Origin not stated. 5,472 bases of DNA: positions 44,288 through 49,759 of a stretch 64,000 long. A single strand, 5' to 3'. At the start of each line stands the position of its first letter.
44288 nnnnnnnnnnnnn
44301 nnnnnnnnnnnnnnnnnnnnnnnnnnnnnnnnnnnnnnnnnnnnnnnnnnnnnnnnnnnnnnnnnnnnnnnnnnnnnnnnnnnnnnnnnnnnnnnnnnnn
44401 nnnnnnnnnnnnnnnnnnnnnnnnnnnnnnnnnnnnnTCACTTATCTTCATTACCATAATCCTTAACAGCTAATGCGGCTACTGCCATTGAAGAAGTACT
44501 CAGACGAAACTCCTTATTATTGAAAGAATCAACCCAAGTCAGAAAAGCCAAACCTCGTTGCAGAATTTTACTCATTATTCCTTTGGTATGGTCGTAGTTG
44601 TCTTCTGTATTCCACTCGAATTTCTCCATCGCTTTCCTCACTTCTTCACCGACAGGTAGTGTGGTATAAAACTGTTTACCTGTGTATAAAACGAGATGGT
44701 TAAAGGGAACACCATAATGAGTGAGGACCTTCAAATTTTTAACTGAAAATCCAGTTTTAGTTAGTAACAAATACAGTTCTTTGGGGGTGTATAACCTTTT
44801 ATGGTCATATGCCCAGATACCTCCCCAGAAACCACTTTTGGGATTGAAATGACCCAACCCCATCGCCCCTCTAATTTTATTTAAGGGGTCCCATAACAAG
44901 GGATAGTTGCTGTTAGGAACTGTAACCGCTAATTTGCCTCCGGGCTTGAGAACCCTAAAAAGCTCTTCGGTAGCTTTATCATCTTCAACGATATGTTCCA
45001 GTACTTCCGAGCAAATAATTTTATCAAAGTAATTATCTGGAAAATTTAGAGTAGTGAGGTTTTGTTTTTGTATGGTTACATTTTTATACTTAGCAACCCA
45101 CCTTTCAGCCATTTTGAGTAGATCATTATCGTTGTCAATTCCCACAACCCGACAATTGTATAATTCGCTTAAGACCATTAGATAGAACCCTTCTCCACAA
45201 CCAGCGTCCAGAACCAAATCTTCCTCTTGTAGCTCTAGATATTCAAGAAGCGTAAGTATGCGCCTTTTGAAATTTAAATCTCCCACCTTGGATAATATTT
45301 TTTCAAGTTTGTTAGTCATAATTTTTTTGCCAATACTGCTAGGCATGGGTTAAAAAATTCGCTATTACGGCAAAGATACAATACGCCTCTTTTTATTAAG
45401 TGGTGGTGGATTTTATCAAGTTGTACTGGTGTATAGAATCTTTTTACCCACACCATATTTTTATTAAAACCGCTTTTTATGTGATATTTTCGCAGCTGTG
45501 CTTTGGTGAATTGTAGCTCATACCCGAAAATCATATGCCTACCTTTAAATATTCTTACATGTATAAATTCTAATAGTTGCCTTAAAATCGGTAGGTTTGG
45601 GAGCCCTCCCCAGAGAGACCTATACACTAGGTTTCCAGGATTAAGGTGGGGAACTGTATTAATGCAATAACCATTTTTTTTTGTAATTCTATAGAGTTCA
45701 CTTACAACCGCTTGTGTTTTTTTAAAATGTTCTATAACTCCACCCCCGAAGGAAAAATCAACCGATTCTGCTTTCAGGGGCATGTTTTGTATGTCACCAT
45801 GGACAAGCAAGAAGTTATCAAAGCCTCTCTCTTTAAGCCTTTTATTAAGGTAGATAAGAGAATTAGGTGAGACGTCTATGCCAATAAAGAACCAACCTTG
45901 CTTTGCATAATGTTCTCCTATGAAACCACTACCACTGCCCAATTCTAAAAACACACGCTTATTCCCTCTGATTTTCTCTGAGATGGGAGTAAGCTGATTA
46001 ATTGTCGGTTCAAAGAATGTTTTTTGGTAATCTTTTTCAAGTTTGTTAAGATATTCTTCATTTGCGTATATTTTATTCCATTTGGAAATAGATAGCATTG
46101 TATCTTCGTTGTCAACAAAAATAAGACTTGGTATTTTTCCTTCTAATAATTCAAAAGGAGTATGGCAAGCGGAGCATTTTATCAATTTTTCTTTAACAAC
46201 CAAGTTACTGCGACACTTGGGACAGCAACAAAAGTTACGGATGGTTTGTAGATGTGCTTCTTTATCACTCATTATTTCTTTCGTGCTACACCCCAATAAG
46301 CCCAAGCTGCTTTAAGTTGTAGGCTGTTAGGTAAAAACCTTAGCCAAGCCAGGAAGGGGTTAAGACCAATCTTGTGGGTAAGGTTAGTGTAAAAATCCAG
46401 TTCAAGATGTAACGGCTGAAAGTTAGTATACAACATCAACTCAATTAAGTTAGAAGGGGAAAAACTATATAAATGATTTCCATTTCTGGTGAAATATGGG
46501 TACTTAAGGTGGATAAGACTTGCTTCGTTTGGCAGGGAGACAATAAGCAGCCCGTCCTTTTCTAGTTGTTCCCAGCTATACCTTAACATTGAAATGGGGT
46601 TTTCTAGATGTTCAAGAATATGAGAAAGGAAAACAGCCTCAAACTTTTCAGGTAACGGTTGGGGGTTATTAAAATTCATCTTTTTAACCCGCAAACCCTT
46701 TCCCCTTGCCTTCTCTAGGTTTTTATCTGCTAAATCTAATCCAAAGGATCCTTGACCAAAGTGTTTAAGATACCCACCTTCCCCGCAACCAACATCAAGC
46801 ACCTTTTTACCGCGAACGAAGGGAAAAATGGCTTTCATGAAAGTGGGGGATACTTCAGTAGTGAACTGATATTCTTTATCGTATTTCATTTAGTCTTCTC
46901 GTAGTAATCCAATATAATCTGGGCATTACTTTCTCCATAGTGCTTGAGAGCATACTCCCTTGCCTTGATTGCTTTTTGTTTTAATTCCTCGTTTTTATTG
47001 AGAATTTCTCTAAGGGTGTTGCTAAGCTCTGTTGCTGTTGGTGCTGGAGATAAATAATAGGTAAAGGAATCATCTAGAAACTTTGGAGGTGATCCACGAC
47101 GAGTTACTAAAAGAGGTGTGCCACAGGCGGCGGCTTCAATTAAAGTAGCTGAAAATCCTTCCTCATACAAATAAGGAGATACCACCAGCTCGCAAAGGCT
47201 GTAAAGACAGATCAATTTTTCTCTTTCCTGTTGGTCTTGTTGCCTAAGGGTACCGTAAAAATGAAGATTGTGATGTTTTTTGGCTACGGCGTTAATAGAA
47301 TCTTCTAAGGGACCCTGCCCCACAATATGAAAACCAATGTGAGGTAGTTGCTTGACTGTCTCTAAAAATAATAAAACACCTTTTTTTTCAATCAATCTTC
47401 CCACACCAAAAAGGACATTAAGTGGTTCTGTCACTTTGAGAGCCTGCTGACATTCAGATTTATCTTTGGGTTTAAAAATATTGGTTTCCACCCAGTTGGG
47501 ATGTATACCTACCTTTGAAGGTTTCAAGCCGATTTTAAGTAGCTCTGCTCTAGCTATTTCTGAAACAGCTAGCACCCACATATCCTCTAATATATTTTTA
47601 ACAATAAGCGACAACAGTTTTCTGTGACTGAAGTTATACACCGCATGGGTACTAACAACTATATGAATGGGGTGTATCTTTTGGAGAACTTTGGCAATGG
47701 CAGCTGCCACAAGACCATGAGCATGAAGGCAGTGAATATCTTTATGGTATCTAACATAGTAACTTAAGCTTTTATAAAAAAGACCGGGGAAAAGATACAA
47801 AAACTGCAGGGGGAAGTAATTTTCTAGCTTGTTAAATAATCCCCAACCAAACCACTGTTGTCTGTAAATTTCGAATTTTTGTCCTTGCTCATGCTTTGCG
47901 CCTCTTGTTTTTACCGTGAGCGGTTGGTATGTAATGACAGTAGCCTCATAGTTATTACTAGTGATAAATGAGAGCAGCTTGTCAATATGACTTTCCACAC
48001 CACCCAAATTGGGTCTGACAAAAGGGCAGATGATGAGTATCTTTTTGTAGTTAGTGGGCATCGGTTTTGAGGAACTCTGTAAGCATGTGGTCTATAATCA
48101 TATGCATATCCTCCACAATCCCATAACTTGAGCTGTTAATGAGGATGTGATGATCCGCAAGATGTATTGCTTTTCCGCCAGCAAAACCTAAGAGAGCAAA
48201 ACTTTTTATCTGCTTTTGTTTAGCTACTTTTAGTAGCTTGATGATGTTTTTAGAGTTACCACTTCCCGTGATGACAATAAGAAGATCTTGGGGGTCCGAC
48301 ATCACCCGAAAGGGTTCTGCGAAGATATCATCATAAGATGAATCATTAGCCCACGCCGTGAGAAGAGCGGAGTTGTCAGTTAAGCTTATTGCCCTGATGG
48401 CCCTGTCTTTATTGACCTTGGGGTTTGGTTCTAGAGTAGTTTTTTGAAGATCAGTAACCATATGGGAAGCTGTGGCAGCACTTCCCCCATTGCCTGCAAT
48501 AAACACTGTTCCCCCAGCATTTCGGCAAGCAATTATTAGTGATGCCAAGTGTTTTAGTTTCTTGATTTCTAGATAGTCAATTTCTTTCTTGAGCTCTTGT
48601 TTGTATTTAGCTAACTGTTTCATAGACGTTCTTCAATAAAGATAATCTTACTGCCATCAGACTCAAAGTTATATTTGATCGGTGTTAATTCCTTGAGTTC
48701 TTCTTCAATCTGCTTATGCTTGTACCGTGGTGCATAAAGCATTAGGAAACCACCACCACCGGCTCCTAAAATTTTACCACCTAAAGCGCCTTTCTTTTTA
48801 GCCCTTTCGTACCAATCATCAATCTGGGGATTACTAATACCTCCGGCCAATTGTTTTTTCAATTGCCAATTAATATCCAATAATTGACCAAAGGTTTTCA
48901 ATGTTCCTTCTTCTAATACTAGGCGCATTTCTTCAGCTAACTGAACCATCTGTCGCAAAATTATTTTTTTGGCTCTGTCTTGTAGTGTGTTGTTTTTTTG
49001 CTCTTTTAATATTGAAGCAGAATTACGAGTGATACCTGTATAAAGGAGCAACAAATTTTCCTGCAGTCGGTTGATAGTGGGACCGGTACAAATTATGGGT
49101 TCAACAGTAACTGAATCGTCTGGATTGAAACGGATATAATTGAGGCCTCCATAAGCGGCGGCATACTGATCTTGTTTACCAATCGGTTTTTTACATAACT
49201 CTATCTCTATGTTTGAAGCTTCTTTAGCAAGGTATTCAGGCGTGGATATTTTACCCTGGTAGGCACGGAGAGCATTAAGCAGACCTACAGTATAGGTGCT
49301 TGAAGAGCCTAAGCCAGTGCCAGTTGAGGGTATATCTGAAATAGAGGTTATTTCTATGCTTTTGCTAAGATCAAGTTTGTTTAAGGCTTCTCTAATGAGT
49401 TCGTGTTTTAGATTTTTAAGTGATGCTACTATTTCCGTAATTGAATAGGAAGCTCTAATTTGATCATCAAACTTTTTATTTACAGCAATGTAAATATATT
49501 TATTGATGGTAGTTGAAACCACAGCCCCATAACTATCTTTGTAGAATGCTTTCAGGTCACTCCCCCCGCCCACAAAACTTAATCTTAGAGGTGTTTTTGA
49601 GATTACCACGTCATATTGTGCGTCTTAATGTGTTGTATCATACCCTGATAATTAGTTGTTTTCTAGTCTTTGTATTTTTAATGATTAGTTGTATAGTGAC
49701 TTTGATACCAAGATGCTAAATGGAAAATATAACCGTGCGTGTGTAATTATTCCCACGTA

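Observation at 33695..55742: Multiple three-component extracytoplasmic glycosylation modules (GtrB/CsbB-like GT2 + GtrA-like + YfhO-type GT-C) in one locus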

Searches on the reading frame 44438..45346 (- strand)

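Call 4: search_protein_families(library=pfam, proteins=[window:44438-45346:-], max_evalue=0.01)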
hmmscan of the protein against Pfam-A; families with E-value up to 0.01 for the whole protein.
window:44438-45346:- (302 aa): 19 families
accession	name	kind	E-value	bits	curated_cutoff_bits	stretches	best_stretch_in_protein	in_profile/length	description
PF08241.18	Methyltransf_11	-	3.8e-23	82.4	21.2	1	46-140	1-94/95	Methyltransferase domain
PF13847.12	Methyltransf_31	-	1e-21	77.6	27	1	43-150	5-118/145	Methyltransferase domain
PF13649.12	Methyltransf_25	-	1.6e-21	77.2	27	1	45-137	1-97/97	Methyltransferase domain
PF13489.12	Methyltransf_23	-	1e-15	58.3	27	1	30-202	13-161/164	Methyltransferase domain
PF08242.18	Methyltransf_12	-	9.6e-14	52.3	30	1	46-139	1-98/98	Methyltransferase domain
PF01209.24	Ubie_methyltran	-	3e-10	40.3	20.1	1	41-141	47-151/233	ubiE/COQ5 methyltransferase family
PF07021.18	MetW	-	1.8e-09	37.9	21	1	43-147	15-113/193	Methionine biosynthesis protein MetW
PF02353.26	CMAS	-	7.7e-09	35.7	27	1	30-141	51-164/273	Mycolic acid cyclopropane synthetase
PF01135.25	PCMT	-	1.8e-08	34.8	20.3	1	33-145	65-175/210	Protein-L-isoaspartate(D-aspartate) O-methyltransferase (PCMT)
PF00398.26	RrnaAD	-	1.1e-06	28.4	24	1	34-107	23-95/263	Ribosomal RNA adenine dimethylase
PF05175.20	MTS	-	7.6e-05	22.9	23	1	33-142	23-139/170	Methyltransferase small domain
PF06325.19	PrmA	-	9.9e-05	22.4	22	1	31-140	152-257/296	Ribosomal protein L11 methyltransferase (PrmA)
PF05401.17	NodS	-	0.00033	21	24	1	42-141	42-144/201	Nodulation protein S (NodS)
PF13679.12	Methyltransf_32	-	0.00047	20.6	27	1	38-98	22-88/143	Methyltransferase domain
PF01795.25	Methyltransf_5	-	0.00064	19.7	27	1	33-100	12-81/309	MraW methylase family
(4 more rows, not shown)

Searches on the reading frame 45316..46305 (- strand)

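Call 4: search_protein_families(library=pfam, proteins=[window:45316-46305:-], max_evalue=0.01)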
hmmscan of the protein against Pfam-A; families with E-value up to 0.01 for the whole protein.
window:45316-46305:- (329 aa): 8 families
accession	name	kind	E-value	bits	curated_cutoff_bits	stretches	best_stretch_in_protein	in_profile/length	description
PF08241.18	Methyltransf_11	-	4.1e-18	66.3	21.2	1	120-215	1-94/95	Methyltransferase domain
PF13649.12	Methyltransf_25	-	9e-15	55.6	27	1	120-212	2-97/97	Methyltransferase domain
PF13847.12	Methyltransf_31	-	1.5e-14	54.3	27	1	118-216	6-109/145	Methyltransferase domain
PF08242.18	Methyltransf_12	-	5.1e-12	46.8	30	1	120-213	1-97/98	Methyltransferase domain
PF02390.23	Methyltransf_4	-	2.3e-05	24.4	24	1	116-174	2-62/173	Putative methyltransferase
PF24675.1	NpmA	-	4.2e-05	23.4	60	1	109-178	17-92/214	16S rRNA (adenine(1408)-N(1))-methyltransferase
PF13489.12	Methyltransf_23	-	0.00026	21.2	27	1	109-223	17-123/164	Methyltransferase domain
PF01209.24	Ubie_methyltran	-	0.00056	19.8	20.1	1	119-213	51-148/233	ubiE/COQ5 methyltransferase family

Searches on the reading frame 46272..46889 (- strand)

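Call 4: search_protein_families(library=pfam, proteins=[window:46272-46889:-], max_evalue=0.01)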
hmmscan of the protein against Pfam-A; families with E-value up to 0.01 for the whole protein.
window:46272-46889:- (205 aa): 8 families
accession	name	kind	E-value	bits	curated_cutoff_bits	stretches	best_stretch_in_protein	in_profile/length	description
PF13489.12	Methyltransf_23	-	2.2e-16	60.4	27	1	22-161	17-163/164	Methyltransferase domain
PF08241.18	Methyltransf_11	-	8.7e-10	39.6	21.2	1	31-117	1-95/95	Methyltransferase domain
PF08242.18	Methyltransf_12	-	8.2e-08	33.3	30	1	31-115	1-98/98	Methyltransferase domain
PF13847.12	Methyltransf_31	-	9.7e-08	32.3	27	1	26-126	3-119/145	Methyltransferase domain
PF13649.12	Methyltransf_25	-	4.7e-07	30.9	27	1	30-113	1-97/97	Methyltransferase domain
PF07021.18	MetW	-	9.1e-06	25.9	21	1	26-121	13-111/193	Methionine biosynthesis protein MetW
PF08003.17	Methyltransf_9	-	5.9e-05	22.6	23.8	1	25-117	114-217/315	Protein of unknown function (DUF1698)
PF03291.22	mRNA_G-N7_MeTrfase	-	0.0031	17.1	26.6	0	29-87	64-121/315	mRNA (guanine-N(7))-methyltransferase domain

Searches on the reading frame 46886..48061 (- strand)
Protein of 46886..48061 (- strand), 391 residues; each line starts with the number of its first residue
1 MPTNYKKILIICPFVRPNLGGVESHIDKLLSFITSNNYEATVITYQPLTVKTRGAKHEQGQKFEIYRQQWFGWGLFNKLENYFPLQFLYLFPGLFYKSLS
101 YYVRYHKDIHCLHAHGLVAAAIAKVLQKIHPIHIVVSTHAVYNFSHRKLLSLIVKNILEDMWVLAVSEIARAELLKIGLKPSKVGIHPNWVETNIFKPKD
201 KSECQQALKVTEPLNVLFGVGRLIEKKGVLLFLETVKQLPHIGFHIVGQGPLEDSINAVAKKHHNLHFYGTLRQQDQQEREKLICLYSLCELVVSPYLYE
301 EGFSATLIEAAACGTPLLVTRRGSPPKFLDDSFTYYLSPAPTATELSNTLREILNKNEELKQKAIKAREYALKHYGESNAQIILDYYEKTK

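Call 4: search_protein_families(library=pfam, proteins=[window:46886-48061:-], max_evalue=0.01)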
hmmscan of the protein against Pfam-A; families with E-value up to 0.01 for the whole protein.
window:46886-48061:- (391 aa): 6 families
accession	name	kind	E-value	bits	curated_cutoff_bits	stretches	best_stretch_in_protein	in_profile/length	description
PF00534.26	Glycos_transf_1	-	6.6e-22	78.3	26.4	1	205-366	6-167/172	Glycosyl transferases group 1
PF13692.12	Glyco_trans_1_4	-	3e-18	66.9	27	1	216-355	3-141/142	Glycosyl transferases group 1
PF13439.12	Glyco_transf_4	-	5.5e-11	43.2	28.5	1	20-194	2-169/170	Glycosyltransferase Family 4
PF13524.12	Glyco_trans_1_2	-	2.7e-07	31.1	25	1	231-375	4-133/144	Glycosyl transferase-like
PF20706.3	GT4-conflict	-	0.0073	15.8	26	0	211-332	195-323/385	Family 4 Glycosyltransferase in conflict systems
PF13579.12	Glyco_trans_4_4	-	0.0094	16.7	29.7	0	20-190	1-158/158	Glycosyl transferase 4-like domain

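Call 98: search_solved_structures(query=window:46886-48061:-, max_evalue=0.0001)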
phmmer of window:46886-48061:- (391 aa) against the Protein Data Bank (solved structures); distinct sequences matched with E-value up to 0.0001: 10.
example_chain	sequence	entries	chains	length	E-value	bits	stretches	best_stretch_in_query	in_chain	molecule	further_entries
6kih_A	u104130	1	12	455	1.1e-08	37.9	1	150-355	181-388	Tll1590 protein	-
2jjm_A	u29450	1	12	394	1.3e-08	37.6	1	103-376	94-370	GLYCOSYL TRANSFERASE, GROUP 1 FAMILY PROTEIN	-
3mbo_A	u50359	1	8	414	1.6e-08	37.4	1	103-376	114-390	Glycosyltransferase, group 1 family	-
7qsg_A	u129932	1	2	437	7.5e-08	35.1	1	163-376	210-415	D-inositol 3-phosphate glycosyltransferase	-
4xso_B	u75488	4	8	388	5.2e-07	32.4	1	116-367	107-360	Alr3699 protein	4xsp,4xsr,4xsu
3oka_A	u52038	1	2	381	9.2e-07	31.5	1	197-355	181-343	GDP-mannose-dependent alpha-(1-6)-phosphatidylinositol monomannoside mannosyltransferase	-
3okc_A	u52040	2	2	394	1e-06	31.4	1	197-355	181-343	GDP-mannose-dependent alpha-(1-6)-phosphatidylinositol monomannoside mannosyltransferase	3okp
5d00_A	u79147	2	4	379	2.9e-06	29.9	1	105-387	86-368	N-acetyl-alpha-D-glucosaminyl L-malate synthase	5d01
7mi0_A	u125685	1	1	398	5.6e-06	29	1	123-337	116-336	Glycosyltransferase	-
2f9f_A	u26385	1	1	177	4.5e-05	26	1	219-364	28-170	first mannosyl transferase (wbaZ-1)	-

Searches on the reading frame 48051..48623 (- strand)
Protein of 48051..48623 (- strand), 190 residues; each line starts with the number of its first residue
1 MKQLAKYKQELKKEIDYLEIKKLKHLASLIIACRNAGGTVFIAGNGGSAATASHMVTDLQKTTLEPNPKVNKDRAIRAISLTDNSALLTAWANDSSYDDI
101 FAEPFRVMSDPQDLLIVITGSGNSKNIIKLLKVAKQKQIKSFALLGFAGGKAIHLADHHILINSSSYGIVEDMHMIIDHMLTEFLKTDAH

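Call 4: search_protein_families(library=pfam, proteins=[window:48051-48623:-], max_evalue=0.01)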
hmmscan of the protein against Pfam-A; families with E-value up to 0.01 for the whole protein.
window:48051-48623:- (190 aa): 2 families
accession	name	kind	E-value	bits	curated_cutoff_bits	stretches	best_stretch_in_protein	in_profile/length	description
PF13580.11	SIS_2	-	2.7e-15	57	27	1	10-145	8-137/138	SIS domain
PF01380.27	SIS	-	5.6e-08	33.1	25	1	108-165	50-107/131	SIS domain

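Call 59: search_protein_families(library=ncbifam, proteins=[window:48051-48623:-], max_evalue=0.0001)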
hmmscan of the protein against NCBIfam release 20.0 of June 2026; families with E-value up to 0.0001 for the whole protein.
window:48051-48623:- (190 aa): 7 families
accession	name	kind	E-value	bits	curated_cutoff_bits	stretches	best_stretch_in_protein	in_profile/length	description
TIGR00441.1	gmhA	equivalog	3.1e-29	102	209.45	1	28-184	2-152/154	D-sedoheptulose 7-phosphate isomerase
NF010546.0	PRK13936.1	equivalog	2e-26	93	276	1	20-185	26-188/197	phosphoheptose isomerase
NF010547.0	PRK13938.1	equivalog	1.6e-23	83.4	320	1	26-185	34-187/196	D-sedoheptulose 7-phosphate isomerase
NF001628.0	PRK00414.1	equivalog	2.2e-22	79.6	265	1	16-185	23-186/192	D-sedoheptulose 7-phosphate isomerase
NF008138.0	PRK10886.1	equivalog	1.2e-17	64.3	352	1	31-184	35-185/196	DnaA initiator-associating protein DiaA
TIGR03127.2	RuMP_HxlB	equivalog_domain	2.3e-06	27.6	160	0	111-165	72-126/178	6-phospho-3-hexuloisomerase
NF041755.1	RuMP_HxlAB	equivalog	4.8e-05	22.5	500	1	112-174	289-352/391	bifunctional 3-hexulose-6-phosphate synthase/6-phospho-3-hexuloisomerase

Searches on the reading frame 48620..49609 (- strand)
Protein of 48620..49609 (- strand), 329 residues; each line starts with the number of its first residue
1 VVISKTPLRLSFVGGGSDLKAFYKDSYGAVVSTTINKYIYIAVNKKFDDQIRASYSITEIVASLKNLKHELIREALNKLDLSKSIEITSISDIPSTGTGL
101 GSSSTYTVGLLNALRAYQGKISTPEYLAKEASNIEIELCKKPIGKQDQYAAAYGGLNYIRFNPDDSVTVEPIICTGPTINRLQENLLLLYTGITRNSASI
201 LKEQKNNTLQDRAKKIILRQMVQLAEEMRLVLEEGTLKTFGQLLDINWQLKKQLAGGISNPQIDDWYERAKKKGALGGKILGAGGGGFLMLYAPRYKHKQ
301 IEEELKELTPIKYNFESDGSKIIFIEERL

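Call 4: search_protein_families(library=pfam, proteins=[window:48620-49609:-], max_evalue=0.01)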
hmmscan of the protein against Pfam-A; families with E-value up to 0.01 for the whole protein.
window:48620-49609:- (329 aa): 2 families
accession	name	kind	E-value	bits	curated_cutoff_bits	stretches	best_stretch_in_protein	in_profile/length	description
PF00288.32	GHMP_kinases_N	-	4.1e-13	49.8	22.3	1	73-155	4-87/87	GHMP kinases N terminal domain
PF08544.19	GHMP_kinases_C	-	1.6e-11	44.9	21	1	232-307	5-81/85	GHMP kinases C terminal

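Call 59: search_protein_families(library=ncbifam, proteins=[window:48620-49609:-], max_evalue=0.0001)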
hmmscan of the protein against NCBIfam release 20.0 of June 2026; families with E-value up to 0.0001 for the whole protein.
window:48620-49609:- (329 aa): 9 families
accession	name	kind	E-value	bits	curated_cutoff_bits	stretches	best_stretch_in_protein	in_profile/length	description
NF049969.1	GlMnHpPKinHddA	equivalog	3.1e-49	168.2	600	1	2-321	3-334/338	D-glycero-D-manno-heptose 7-phosphate kinase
NF009948.0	PRK13412.1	equivalog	2.7e-26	91.6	721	1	80-293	722-935/974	bifunctional fucokinase/fucose-1-phosphate guanylyltransferase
TIGR00549.1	mevalon_kin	equivalog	6.7e-23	81.5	163.05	1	31-289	20-273/276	mevalonate kinase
NF003036.0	PRK03926.1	equivalog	3.9e-17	62.3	403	1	49-306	42-280/302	mevalonate kinase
NF003006.0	PRK03817.1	equivalog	4.5e-13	48.9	443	1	212-314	234-334/352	galactokinase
NF001816.0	PRK00555.1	equivalog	6.3e-07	28.7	509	0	226-307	258-338/363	galactokinase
NF040957.1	Arch_PMK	equivalog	7.2e-07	29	500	1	36-294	28-288/316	phosphomevalonate kinase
TIGR00131.1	gal_kin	equivalog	1.3e-06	27.6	226.65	0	206-307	265-364/388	galactokinase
TIGR00191.1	thrB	equivalog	1.6e-05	23.9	168.25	0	25-165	17-152/304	homoserine kinase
